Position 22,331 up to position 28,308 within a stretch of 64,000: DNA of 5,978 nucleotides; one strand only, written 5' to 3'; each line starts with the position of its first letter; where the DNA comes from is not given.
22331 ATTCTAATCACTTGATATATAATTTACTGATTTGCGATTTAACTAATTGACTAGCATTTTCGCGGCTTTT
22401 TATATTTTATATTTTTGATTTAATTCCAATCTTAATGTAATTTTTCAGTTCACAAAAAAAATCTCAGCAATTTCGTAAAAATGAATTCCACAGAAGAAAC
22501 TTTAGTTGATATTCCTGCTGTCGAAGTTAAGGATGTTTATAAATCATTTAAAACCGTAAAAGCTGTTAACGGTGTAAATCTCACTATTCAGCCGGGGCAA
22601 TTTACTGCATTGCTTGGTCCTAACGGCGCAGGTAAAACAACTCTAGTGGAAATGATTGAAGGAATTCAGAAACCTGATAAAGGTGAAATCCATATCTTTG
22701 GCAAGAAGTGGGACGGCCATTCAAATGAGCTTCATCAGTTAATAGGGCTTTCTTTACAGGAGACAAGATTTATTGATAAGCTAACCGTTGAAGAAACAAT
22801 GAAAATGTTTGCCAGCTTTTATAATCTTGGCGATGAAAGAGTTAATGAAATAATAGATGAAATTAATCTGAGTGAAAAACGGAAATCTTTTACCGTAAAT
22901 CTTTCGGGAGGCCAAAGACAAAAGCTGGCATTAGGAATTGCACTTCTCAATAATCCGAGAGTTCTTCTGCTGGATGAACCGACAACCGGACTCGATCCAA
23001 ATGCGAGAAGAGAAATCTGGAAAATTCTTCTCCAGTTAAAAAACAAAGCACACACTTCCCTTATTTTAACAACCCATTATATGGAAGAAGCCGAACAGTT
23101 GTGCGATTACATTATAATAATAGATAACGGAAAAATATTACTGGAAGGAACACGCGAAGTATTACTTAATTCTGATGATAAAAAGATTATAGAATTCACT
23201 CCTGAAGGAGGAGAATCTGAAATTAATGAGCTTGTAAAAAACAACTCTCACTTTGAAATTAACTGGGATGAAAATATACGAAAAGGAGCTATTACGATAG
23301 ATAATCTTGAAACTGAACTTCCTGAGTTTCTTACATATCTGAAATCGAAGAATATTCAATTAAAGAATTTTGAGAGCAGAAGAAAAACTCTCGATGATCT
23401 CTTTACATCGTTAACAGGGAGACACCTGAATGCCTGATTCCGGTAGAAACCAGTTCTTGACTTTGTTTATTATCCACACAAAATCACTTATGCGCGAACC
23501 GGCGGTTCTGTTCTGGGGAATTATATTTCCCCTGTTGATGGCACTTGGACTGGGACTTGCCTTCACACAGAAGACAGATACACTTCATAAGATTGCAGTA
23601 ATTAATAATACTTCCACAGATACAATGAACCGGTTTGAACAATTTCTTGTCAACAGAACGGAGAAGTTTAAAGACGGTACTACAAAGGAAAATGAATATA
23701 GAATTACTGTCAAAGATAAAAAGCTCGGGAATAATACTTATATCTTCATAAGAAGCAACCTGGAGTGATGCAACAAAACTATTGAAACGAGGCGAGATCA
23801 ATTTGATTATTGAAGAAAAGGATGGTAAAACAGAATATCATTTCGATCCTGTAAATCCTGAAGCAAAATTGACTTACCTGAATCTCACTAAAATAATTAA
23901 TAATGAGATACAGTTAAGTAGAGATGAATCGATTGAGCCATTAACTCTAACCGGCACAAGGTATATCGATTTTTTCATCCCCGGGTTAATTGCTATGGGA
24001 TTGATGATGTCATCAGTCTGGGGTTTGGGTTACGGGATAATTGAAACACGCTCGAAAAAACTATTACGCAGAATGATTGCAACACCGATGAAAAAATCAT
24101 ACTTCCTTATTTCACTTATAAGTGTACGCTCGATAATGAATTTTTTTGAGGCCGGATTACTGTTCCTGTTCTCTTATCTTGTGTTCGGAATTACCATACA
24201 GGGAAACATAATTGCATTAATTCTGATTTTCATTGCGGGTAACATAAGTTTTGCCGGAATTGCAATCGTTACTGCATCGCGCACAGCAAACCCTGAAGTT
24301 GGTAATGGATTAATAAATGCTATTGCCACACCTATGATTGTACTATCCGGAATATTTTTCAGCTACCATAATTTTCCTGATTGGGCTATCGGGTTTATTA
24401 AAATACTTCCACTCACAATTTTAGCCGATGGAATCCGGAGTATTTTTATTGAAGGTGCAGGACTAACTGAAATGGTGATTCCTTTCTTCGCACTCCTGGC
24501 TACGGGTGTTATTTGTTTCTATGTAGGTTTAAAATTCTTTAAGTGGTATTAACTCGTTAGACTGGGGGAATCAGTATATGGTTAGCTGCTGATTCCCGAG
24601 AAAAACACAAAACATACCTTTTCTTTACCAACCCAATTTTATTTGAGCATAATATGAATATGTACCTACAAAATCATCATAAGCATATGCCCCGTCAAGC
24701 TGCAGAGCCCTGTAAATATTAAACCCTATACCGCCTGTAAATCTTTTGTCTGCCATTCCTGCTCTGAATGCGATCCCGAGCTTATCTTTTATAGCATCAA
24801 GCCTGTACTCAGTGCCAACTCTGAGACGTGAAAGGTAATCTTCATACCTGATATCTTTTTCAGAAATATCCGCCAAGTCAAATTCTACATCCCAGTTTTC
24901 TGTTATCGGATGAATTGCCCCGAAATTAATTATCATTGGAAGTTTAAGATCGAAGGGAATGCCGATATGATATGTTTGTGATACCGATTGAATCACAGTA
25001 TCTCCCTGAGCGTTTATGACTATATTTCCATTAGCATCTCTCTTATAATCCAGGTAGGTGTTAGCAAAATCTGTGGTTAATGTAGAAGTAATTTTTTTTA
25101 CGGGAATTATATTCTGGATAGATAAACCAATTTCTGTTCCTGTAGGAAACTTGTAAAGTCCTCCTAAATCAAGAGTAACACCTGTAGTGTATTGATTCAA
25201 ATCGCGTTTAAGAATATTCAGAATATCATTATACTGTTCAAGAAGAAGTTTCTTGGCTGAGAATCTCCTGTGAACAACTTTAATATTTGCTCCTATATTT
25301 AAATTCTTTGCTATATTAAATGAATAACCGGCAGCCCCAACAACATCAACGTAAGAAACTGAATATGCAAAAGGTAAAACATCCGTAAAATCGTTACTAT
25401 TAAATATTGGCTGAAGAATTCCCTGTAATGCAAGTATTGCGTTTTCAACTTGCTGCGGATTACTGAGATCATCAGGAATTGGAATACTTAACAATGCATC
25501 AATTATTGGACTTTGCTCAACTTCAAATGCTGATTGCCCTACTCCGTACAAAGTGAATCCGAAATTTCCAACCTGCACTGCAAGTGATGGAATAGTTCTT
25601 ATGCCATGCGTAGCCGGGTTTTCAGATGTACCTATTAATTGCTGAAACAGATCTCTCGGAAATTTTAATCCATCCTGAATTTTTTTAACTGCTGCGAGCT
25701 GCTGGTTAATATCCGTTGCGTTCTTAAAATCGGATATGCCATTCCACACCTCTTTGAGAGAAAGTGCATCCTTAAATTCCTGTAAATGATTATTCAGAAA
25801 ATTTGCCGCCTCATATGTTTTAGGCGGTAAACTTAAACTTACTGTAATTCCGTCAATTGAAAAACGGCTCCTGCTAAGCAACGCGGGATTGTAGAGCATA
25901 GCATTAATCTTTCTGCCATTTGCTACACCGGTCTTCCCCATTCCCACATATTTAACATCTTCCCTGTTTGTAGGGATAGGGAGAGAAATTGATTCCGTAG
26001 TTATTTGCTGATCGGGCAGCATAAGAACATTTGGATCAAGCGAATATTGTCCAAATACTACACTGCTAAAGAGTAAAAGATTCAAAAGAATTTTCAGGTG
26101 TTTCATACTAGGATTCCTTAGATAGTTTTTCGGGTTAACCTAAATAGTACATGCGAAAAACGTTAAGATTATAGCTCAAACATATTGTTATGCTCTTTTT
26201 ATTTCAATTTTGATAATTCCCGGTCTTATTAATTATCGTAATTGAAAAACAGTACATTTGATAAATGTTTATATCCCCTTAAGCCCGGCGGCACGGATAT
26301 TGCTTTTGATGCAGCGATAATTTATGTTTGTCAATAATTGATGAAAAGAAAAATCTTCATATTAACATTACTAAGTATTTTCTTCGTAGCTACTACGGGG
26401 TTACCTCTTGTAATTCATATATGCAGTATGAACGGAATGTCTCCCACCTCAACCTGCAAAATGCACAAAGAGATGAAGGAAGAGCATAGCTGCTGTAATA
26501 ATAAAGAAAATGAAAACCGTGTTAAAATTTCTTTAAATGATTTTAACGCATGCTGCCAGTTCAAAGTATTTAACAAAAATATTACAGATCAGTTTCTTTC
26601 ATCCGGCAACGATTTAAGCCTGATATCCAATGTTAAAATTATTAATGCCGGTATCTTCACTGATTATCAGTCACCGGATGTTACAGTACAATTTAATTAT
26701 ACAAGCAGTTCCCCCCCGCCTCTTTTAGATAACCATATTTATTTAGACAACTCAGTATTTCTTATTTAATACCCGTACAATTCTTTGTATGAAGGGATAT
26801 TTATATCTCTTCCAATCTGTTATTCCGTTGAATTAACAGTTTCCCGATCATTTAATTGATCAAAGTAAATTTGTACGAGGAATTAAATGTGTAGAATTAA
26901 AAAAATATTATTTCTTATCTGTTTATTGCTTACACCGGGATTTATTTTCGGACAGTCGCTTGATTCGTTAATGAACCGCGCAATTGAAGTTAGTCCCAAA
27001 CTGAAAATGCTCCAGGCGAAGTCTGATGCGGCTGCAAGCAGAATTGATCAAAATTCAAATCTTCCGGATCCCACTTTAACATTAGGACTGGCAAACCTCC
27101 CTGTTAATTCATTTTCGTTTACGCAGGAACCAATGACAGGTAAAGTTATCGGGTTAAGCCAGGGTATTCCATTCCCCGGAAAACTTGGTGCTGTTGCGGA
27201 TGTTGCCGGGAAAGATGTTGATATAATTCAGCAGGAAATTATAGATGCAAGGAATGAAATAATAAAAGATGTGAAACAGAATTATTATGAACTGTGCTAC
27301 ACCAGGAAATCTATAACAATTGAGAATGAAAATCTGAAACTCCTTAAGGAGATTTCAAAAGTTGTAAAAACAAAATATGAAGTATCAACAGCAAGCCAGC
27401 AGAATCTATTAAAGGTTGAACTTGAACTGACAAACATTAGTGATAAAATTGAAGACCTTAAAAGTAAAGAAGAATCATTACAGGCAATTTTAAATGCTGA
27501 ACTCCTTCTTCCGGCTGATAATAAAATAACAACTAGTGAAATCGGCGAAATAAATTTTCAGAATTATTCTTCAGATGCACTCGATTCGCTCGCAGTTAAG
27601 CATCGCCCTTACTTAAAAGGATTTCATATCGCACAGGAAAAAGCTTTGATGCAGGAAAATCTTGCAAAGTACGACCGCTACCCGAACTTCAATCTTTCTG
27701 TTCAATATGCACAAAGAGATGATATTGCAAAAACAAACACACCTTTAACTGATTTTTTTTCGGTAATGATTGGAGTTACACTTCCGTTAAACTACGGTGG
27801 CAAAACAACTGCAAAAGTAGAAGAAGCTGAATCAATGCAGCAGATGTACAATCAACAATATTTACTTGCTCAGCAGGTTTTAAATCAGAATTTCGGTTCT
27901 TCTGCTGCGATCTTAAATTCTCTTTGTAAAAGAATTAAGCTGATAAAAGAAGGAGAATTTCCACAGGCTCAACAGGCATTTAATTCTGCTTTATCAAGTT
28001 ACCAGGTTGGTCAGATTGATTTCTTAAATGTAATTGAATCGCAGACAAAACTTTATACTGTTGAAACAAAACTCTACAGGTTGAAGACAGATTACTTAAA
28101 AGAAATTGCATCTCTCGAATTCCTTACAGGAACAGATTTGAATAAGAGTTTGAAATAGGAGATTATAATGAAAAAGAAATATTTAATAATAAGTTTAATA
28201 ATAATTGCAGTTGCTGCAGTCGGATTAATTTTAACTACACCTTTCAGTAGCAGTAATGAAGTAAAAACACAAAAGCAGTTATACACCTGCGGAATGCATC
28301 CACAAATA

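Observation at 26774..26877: Candidate riboswitch-like four-way junction abutting the cusC ribosome-binding site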

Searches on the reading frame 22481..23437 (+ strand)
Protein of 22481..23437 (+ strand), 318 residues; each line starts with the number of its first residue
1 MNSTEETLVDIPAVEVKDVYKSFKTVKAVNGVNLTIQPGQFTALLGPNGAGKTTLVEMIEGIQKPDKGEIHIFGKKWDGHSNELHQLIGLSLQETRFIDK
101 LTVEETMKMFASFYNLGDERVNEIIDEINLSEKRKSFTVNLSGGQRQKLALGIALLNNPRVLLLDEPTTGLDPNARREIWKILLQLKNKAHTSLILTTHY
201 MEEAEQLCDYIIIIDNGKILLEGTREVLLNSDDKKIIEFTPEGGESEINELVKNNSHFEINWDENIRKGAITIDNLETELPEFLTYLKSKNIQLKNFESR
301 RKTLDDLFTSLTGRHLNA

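Call 7: search_protein_families(library=pfam, proteins=[window:22481-23437:+])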
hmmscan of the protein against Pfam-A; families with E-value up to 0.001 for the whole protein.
window:22481-23437:+ (318 aa): 5 families
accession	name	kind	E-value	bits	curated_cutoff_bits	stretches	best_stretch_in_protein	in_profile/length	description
PF00005.33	ABC_tran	-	2.7e-33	115.9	25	1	30-169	2-137/137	ABC transporter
PF13304.12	AAA_21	-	2.1e-16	61.3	27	1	140-199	237-298/304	AAA domain, putative AbiEii toxin, Type IV TA system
PF02463.25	SMC_N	-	2.3e-07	30.9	40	1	31-206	17-207/220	RecF/RecN/SMC N terminal domain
PF13175.12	AAA_15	-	5.3e-07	30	32.1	0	34-85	19-55/374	AAA ATPase domain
PF13732.12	DrrA1-3_C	-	0.00012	23.2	27.4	1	234-310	12-79/81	ATP-binding protein DrrA1-3-like, C-terminal domain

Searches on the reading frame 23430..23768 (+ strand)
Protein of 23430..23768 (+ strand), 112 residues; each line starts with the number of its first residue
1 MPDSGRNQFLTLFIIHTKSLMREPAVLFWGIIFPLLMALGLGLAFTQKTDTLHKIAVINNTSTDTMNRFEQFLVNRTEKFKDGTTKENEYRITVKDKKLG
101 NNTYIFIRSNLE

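Call 7: search_protein_families(library=pfam, proteins=[window:23430-23768:+])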
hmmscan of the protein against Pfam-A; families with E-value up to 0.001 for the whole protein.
window:23430-23768:+ (112 aa): 1 family
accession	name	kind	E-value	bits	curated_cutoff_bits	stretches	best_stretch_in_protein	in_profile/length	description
PF12698.13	ABC2_membrane_3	-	6.8e-05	22.6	31.6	1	25-88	2-68/347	ABC-2 family transporter protein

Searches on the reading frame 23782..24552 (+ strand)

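Call 7: search_protein_families(library=pfam, proteins=[window:23782-24552:+])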
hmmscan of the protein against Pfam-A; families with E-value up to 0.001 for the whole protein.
window:23782-24552:+ (256 aa): 2 families
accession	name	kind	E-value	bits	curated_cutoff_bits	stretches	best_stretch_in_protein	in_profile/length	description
PF12698.13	ABC2_membrane_3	-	1.7e-20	73.9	31.6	1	50-250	153-346/347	ABC-2 family transporter protein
PF01061.29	ABC2_membrane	-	5.2e-18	65.8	26.9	1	59-222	37-210/211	ABC-2 type transporter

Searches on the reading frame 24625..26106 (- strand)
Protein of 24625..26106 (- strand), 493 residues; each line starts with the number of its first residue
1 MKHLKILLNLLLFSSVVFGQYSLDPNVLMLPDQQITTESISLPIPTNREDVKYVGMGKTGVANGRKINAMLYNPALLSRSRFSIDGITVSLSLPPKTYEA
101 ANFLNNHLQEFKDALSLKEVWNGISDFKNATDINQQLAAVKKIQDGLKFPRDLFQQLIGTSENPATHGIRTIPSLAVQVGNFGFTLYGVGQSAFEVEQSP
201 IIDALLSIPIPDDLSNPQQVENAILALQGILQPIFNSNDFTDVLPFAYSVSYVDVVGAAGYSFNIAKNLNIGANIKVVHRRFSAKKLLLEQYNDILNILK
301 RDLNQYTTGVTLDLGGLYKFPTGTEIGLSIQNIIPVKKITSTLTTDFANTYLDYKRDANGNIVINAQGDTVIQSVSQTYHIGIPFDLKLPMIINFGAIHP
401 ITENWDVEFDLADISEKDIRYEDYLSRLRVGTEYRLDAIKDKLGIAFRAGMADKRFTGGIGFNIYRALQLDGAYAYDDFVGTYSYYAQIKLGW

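Call 7: search_protein_families(library=pfam, proteins=[window:24625-26106:-])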
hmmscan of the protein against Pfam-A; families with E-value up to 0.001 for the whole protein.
window:24625-26106:- (493 aa): 1 family
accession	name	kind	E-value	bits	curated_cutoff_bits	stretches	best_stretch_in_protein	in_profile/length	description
PF11751.14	PorP_SprF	-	0.00018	21.6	22.3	1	252-477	81-253/273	Type IX secretion system membrane protein PorP/SprF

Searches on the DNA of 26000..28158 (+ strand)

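Call 6: search_rna_families(source=window, start=26000, end=27500, threshold=evalue, max_evalue=10)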
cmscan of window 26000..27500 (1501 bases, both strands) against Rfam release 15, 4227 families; matches with E-value up to 10: 6.
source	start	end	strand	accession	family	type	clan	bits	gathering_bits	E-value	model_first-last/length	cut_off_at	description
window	26518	26581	-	RF03161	S15-Flavobacteria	Cis-reg; leader;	CL00121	24.5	46.5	1.7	1-66/66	no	S15-Flavobacteria ribosomal protein leader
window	26001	26081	-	RF00455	mir-15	Gene; miRNA;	CL00085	18.6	57.3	0.22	1-88/88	no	mir-15 microRNA precursor family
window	26201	26248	+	RF00856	mir-232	Gene; miRNA;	-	18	67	1.7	1-80/80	no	mir-232 microRNA precursor family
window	26544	26623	-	RF03283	mir-1010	Gene; miRNA;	-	16.3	70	4.6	1-93/93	no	mir-1010 microRNA precursor family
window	26520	26608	-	RF01559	DdR1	Gene; snRNA; snoRNA; CD-box;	-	15.7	70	9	1-66/66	no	Dictyostelium snoRNA DdR1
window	26053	26131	-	RF00324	snoMBII-202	Gene; snRNA; snoRNA; CD-box;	-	15.3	40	6.5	1-84/84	no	Small nucleolar RNA MBII-202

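Call 30: build_rna_model(alignment_id=A2, structure=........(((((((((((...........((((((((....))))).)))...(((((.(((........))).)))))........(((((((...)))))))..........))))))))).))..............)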
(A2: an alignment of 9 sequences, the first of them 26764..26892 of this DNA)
Model R1 built from alignment A2 (9 sequences, 141 columns); structure: as given.
model positions 130; base pairs 34; branch points 2; effective number of sequences 1.6; information 0.591 bits per position. Calibrated on 0.2 Mb of random sequence (short: E-values are rough).
structure used (alignment columns):
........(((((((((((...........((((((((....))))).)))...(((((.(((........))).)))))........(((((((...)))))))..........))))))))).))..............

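Call 31: search_with_rna_model(model_id=R1, sources=[window, L006, L007, L008, L009, L010, L011, L012, L013, L014, L015, L016, L017, L018, L019, L020, L021, L022, L023, L024, L025, L026, L027, L029, L030, L031, L032, L033, L034, L035, L036, L037, L038, L039, L040, L041, L042, L044, L045, L046, L047, L048, L049, L050, L051, L052, L053, L054, L055, L057, L058, L059, L060, L062, L063, L064, L065, L068, L069, L070, L071, L072, L074, L076, L078, L079, L080, L081, L082, L083, L084, L085, L087, L088, L090, L091, L092, L094, L095, L096, L097, L098, L099, L101, L102], max_evalue=10, make_alignment=true)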
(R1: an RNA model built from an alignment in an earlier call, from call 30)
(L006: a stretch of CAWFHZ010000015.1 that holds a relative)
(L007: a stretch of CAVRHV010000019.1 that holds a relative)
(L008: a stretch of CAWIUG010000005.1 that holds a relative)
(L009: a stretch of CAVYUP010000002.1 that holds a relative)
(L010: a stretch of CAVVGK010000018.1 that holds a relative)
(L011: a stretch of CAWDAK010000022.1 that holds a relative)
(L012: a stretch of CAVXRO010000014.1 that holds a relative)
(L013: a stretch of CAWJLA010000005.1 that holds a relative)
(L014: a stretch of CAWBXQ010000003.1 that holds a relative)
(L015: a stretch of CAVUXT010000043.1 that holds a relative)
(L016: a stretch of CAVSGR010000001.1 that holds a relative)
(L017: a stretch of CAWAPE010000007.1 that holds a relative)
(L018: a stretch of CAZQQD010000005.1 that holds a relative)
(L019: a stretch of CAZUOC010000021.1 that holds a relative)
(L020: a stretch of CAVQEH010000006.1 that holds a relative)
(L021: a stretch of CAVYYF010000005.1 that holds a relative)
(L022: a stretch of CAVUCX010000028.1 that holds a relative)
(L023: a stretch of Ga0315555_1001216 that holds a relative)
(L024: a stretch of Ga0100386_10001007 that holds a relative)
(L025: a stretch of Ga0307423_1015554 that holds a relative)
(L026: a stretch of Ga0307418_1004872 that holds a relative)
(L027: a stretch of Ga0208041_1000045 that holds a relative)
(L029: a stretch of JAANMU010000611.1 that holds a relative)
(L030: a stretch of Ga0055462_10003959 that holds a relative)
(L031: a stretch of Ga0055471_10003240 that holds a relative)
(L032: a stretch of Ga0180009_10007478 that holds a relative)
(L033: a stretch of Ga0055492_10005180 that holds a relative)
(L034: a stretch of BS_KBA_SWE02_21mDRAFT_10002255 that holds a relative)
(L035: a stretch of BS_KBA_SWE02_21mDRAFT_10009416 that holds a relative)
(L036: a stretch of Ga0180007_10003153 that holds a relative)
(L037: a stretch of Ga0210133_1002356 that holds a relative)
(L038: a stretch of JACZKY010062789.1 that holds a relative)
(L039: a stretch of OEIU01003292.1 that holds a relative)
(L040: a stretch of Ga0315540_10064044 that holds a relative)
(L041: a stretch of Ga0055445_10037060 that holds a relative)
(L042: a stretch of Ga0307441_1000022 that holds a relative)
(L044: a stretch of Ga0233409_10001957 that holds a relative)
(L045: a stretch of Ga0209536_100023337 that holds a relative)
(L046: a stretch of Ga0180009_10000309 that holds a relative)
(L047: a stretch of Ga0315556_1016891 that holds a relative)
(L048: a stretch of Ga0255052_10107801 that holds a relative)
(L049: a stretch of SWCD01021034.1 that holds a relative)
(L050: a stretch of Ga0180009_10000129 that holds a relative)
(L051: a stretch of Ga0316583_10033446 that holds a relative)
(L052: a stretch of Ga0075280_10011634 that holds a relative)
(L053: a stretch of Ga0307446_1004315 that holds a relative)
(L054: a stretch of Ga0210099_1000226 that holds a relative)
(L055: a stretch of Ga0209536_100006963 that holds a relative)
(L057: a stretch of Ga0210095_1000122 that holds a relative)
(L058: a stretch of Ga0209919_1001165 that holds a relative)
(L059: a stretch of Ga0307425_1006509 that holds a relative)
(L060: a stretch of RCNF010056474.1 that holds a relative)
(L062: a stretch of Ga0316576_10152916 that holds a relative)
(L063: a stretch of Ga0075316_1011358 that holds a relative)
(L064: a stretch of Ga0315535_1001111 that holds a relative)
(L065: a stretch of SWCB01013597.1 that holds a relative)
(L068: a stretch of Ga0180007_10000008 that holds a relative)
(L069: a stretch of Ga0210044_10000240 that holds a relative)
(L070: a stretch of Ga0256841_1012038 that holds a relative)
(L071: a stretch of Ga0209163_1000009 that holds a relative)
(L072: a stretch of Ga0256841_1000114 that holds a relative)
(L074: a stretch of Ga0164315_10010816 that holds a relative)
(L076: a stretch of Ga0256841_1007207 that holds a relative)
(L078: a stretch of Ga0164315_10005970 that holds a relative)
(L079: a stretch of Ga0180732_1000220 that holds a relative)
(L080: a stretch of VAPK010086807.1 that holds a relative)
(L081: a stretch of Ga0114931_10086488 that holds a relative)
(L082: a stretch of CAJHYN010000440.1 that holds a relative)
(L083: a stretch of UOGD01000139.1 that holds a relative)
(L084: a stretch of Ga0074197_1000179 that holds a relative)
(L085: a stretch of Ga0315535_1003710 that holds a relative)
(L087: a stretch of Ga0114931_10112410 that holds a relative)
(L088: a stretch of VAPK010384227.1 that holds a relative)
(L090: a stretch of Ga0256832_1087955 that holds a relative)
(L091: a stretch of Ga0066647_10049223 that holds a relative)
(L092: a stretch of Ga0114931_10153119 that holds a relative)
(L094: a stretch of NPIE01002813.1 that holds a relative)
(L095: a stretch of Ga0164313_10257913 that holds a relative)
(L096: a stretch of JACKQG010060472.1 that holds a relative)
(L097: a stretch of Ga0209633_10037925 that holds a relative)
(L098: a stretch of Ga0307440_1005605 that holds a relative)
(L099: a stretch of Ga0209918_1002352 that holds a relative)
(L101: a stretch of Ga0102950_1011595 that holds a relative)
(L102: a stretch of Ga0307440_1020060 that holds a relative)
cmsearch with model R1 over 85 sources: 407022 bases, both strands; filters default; matches with E-value up to 10: 31.
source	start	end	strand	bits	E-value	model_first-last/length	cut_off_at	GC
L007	2879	3006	+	140.3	6.6e-27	1-130/130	no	0.3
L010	2881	3006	+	138.8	1.4e-26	1-130/130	no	0.33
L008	2881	3006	+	135.8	6.3e-26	1-130/130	no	0.31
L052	465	590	+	131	6.7e-25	1-130/130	no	0.32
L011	2875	3006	+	123.3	3.1e-23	1-130/130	no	0.28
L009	2881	3006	+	121.8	6.8e-23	1-130/130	no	0.29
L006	2878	3006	+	108.9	4.2e-20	1-130/130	no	0.29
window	26764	26892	+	105.2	2.7e-19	1-130/130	no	0.29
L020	2870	3006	+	83.8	1.1e-14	1-130/130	no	0.28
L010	2877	3002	-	41.8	1.4e-05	1-130/130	no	0.33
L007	2875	3002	-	41.5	1.6e-05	1-130/130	no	0.31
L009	2877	3002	-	41.3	1.8e-05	1-130/130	no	0.31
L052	461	586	-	37.1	0.00015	1-130/130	no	0.33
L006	2874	3002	-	34.5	0.00055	1-130/130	no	0.29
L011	2871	3002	-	32.3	0.0016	1-130/130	no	0.28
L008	2877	3002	-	32.1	0.0018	1-130/130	no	0.32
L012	2822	2946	+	24.2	0.09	1-130/130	no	0.3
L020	2866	3002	-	23.4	0.14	1-130/130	no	0.3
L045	1350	1479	+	23.3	0.14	1-130/130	no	0.32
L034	1387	1512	+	21.3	0.39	1-130/130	no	0.29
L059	1349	1506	+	20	0.73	1-130/130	no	0.35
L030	504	628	+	18.5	1.6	1-130/130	no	0.37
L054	1378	1509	+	17.5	2.6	1-130/130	no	0.26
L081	1061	1126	+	17.1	3.2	1-130/130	no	0.29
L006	2064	2112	+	16.2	5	1-130/130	no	0.37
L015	2968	3021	+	15.9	5.9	1-130/130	no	0.22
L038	1407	1519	+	15.6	6.7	1-130/130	no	0.26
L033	353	401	+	15.5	7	1-130/130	no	0.18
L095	528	653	+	15.3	8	1-130/130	no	0.23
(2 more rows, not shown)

Alignment A3: 31 matches aligned to the model, 262 columns, each read 5' to 3' on its own strand. Consensus structure (alignment columns), stored with it:
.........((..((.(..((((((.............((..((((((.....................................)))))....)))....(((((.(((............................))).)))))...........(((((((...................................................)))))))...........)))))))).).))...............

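Call 46: search_rna_families(sources=[L007, L014, L017, L020, L024, L025, L037, L045, L053, L054, L055, L069, L074, L097], threshold=gathering)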
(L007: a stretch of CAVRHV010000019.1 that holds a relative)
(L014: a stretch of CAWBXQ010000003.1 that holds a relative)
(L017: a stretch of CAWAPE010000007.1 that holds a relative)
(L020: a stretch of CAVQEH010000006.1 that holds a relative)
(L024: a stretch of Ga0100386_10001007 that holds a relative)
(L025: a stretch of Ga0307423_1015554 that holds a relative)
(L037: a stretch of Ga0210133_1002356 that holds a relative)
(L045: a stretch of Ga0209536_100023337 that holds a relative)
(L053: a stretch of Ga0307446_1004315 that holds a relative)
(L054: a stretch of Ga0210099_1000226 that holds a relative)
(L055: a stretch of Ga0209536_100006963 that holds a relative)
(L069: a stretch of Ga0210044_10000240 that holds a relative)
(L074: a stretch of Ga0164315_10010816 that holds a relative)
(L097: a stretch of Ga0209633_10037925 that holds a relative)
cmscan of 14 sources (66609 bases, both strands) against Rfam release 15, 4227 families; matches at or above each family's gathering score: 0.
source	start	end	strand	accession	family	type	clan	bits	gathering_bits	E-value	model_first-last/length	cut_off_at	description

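Call 54: search_with_rna_model(model_id=R1, sources=[window, L006, L007, L008, L009, L010, L011, L052, L020], max_evalue=1e-10, make_alignment=true)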
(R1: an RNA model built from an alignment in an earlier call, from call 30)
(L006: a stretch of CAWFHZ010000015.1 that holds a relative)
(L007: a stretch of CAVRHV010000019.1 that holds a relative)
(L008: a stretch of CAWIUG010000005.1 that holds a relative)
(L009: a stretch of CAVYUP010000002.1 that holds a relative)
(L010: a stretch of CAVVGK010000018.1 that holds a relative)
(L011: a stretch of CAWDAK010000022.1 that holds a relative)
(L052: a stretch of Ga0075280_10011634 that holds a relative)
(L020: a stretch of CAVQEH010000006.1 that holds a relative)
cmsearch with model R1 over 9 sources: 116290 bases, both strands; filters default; matches with E-value up to 1e-10: 9.
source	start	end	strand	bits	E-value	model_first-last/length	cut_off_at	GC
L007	2879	3006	+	140.3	1.9e-27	1-130/130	no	0.3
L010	2881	3006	+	138.8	4e-27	1-130/130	no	0.33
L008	2881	3006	+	135.8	1.8e-26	1-130/130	no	0.31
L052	465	590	+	131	1.9e-25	1-130/130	no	0.32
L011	2875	3006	+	123.3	9e-24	1-130/130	no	0.28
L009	2881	3006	+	121.8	1.9e-23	1-130/130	no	0.29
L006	2878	3006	+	108.9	1.2e-20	1-130/130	no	0.29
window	26764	26892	+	105.2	7.6e-20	1-130/130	no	0.29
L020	2870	3006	+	83.8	3.2e-15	1-130/130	no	0.28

Alignment A4: 9 matches aligned to the model, 141 columns, each read 5' to 3' on its own strand. Consensus structure (alignment columns), stored with it:
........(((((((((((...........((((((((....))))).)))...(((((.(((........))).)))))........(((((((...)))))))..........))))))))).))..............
